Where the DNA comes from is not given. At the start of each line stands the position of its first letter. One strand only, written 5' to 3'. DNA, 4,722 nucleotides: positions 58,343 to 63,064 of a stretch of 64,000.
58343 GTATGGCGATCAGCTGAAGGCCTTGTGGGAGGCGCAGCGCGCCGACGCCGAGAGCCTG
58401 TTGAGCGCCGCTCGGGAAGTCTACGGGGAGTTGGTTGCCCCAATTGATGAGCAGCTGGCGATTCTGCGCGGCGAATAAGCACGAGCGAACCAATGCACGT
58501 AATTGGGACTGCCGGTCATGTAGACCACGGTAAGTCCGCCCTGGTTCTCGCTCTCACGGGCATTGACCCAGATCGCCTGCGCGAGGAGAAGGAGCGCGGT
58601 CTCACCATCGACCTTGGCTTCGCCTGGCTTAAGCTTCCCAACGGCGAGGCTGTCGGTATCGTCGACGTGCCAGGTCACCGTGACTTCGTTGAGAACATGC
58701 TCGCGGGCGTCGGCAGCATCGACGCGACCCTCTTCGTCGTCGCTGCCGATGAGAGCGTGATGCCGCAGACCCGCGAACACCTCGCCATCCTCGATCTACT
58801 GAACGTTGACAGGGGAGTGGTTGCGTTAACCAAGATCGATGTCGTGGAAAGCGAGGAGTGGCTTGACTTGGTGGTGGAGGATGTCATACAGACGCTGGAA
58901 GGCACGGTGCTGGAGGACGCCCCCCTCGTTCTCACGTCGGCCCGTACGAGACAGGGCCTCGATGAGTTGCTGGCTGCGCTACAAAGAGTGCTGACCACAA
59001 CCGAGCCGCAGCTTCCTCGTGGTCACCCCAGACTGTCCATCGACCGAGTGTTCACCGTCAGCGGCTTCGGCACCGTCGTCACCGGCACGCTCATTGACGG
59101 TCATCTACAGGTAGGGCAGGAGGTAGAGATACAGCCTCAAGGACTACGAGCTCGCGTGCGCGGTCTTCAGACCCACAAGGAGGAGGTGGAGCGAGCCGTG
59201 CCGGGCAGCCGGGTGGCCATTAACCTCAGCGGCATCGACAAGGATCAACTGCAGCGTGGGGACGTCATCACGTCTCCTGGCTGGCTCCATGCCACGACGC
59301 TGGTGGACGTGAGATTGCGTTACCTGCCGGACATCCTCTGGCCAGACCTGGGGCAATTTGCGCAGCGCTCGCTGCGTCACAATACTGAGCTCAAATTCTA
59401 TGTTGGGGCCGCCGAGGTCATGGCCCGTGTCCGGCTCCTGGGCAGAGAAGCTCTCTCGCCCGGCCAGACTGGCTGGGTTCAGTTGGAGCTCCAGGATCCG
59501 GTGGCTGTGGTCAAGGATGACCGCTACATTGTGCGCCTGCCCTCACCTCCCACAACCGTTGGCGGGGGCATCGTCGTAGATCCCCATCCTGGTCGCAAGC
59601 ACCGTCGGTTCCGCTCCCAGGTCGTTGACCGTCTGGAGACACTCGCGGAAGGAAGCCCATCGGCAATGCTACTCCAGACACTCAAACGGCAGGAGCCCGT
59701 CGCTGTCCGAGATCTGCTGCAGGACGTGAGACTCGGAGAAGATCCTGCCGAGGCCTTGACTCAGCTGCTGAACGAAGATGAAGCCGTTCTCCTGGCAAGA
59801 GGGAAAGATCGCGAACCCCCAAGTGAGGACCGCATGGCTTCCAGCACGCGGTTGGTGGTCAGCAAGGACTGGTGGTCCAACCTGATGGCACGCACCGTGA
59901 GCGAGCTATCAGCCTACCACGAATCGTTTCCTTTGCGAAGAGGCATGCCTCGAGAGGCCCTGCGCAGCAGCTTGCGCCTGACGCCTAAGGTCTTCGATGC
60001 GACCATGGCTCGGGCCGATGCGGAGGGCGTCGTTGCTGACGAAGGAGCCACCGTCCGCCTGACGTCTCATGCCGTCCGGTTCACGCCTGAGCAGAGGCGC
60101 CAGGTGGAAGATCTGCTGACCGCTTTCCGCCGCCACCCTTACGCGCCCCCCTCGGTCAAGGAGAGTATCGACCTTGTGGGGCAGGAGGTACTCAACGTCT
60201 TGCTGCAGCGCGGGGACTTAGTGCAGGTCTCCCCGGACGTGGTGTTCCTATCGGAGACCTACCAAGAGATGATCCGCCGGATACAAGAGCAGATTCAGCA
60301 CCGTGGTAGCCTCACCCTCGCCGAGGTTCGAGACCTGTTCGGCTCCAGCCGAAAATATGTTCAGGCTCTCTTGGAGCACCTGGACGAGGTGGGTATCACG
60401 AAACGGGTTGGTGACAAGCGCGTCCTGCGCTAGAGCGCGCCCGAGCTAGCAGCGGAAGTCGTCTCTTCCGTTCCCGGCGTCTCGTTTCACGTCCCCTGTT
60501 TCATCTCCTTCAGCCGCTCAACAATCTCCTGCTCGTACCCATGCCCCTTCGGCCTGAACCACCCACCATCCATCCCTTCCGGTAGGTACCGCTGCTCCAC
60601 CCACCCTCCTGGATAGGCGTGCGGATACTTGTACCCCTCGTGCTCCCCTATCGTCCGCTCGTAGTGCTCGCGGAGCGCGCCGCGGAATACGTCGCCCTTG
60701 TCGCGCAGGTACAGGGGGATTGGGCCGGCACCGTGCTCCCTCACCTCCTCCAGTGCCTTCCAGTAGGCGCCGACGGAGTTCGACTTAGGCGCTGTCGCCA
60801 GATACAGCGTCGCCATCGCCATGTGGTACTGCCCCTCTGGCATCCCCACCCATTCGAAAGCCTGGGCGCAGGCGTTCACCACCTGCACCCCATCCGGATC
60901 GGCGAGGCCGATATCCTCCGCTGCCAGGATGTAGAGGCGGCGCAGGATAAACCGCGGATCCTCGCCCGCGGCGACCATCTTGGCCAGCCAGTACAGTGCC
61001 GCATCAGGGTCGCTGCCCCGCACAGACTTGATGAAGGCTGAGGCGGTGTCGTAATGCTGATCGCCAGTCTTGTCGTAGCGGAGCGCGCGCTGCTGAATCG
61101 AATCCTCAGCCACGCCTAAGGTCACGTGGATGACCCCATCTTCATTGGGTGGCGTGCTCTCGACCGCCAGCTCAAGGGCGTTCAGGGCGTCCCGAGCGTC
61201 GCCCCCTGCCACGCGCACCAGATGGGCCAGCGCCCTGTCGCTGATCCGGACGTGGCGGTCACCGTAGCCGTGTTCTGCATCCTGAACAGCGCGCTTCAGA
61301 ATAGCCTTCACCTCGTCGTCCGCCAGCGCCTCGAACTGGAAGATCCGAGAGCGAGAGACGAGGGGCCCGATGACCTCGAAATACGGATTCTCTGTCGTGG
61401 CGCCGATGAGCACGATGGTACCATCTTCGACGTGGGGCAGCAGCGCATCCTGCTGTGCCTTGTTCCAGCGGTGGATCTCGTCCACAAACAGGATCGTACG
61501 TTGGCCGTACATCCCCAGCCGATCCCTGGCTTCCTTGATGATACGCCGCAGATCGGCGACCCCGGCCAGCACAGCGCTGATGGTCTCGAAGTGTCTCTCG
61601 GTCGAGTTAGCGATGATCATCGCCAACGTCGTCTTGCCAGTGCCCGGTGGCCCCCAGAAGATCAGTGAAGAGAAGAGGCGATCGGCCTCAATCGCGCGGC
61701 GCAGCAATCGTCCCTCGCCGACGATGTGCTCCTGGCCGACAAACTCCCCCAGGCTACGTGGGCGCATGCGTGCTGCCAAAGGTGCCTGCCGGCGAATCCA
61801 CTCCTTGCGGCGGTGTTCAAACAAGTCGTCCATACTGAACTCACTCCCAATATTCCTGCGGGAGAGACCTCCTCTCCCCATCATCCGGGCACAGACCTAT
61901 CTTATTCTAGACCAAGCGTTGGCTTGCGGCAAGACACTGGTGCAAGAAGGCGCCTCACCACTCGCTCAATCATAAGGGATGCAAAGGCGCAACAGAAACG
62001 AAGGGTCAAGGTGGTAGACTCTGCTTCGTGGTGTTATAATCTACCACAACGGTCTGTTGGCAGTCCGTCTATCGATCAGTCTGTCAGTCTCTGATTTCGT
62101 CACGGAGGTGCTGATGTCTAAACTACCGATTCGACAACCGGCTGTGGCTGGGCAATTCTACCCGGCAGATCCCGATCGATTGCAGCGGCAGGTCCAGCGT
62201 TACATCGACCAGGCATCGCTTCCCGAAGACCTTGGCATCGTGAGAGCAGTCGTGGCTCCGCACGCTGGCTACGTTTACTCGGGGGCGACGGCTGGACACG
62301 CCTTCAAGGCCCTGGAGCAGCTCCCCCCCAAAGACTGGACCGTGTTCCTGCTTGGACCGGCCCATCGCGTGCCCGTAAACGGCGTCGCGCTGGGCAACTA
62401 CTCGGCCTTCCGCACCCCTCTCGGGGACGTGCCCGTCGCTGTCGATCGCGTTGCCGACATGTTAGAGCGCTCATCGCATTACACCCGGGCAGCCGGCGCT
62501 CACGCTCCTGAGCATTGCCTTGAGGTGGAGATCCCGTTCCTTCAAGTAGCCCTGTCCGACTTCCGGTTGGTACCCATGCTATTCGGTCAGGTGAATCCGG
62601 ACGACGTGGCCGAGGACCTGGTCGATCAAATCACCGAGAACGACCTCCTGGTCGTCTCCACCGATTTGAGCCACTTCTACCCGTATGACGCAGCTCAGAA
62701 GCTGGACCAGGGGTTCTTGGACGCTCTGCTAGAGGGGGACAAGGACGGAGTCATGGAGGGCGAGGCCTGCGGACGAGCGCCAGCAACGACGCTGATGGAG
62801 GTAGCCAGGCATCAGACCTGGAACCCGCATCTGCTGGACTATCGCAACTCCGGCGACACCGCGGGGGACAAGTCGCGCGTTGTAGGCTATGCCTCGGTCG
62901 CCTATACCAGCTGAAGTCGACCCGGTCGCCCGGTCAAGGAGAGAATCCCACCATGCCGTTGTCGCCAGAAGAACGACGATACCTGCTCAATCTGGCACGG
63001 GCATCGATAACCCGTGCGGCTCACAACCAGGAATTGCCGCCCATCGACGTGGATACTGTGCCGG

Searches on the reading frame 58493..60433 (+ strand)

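Call 33: search_protein_families(library=pfam, proteins=[window:58493-60433:+], max_evalue=0.01)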
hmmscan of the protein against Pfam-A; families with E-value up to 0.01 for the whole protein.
window:58493-60433:+ (646 aa): 6 families
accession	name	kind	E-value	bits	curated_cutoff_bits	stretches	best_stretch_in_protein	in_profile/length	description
PF00009.33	GTP_EFTU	-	1.9e-31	109.6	26.5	1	4-167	6-186/188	Elongation factor Tu GTP binding domain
PF09107.17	SelB-wing_3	-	8.4e-19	67.3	23.2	1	600-645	2-47/47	Elongation factor SelB, winged helix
PF03144.31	GTP_EFTU_D2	-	2.3e-15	57.2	30.3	1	193-260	1-73/73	Elongation factor Tu domain 2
PF09106.17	SelB-wing_2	-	3.8e-15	56.1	22.3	1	470-523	2-57/57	Elongation factor SelB, winged helix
PF25461.1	Beta-barrel_SelB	-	5.6e-13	49.4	27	1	291-366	11-78/80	Selenocysteine-specific elongation factor, beta-barrel domain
PF01926.29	MMR_HSR1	-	8.5e-05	23.1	21.9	1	4-100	2-100/113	50S ribosome-binding GTPase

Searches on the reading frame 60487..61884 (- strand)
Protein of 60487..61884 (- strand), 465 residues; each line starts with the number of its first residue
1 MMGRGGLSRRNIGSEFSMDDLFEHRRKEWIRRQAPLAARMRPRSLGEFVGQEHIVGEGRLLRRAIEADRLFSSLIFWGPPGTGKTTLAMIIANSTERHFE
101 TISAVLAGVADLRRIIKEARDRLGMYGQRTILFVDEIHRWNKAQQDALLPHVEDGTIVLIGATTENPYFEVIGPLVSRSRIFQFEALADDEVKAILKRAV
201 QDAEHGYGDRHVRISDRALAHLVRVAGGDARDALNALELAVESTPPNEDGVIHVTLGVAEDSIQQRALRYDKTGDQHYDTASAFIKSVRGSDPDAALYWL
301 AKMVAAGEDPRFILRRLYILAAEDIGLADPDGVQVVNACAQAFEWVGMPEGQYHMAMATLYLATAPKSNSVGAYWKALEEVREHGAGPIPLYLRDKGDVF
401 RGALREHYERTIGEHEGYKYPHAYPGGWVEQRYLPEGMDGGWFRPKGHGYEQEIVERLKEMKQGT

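Call 33: search_protein_families(library=pfam, proteins=[window:60487-61884:-], max_evalue=0.01)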
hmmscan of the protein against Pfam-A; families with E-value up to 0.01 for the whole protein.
window:60487-61884:- (465 aa): 17 families
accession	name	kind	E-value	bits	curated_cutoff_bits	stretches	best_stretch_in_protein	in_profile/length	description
PF12002.13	MgsA_C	-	2.1e-57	194.1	27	1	290-461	1-166/167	MgsA AAA+ ATPase C terminal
PF16193.11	AAA_assoc_2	-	2.3e-30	105.1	34.3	1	209-289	2-81/81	AAA C-terminal domain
PF05496.18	RuvB_N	-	4.9e-17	62.6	27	1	40-160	1-117/159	Holliday junction DNA helicase RuvB P-loop domain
PF00004.35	AAA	-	1.4e-15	58.4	21.2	1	74-181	1-123/131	ATPase family associated with various cellular activities (AAA)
PF07728.20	AAA_5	-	2.2e-06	28.1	22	1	74-162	2-100/139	AAA domain (dynein-related subfamily)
PF00158.32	Sigma54_activat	-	8.7e-05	22.7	20.2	0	128-166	93-131/168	Sigma-54 interaction domain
PF13191.12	AAA_16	-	0.00017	22.5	32.6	0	59-98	10-51/167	AAA ATPase domain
PF01078.27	Mg_chelatase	-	0.00039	20.3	20.3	0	73-91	24-42/207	Magnesium chelatase, subunit ChlI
PF00005.33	ABC_tran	-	0.0006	20.9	25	1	75-141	15-79/137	ABC transporter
PF13401.12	AAA_22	-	0.00078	20.2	27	0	73-124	7-59/130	AAA domain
PF20720.3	nSTAND3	-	0.00089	19.4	27.2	1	71-119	17-64/155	Novel STAND NTPase 3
PF13173.12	AAA_14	-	0.0016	18.9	27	1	74-161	5-97/129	AAA domain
PF04851.21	ResIII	-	0.0021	18.4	22.5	0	72-102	24-54/164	Type III restriction enzyme, res subunit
PF13245.12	AAA_19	-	0.0028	18.3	25.1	0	72-98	12-38/134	AAA domain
PF13177.12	DNA_pol3_delta2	-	0.0032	17.9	27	0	60-94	8-42/161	DNA polymerase III, delta subunit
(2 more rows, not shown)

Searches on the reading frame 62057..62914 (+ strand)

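Call 33: search_protein_families(library=pfam, proteins=[window:62057-62914:+], max_evalue=0.01)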
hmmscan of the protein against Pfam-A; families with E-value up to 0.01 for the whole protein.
window:62057-62914:+ (285 aa): 1 family
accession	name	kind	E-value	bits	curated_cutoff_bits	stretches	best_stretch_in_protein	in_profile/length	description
PF01875.22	Memo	-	9.3e-54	182.9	27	1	27-281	1-268/269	Memo-like protein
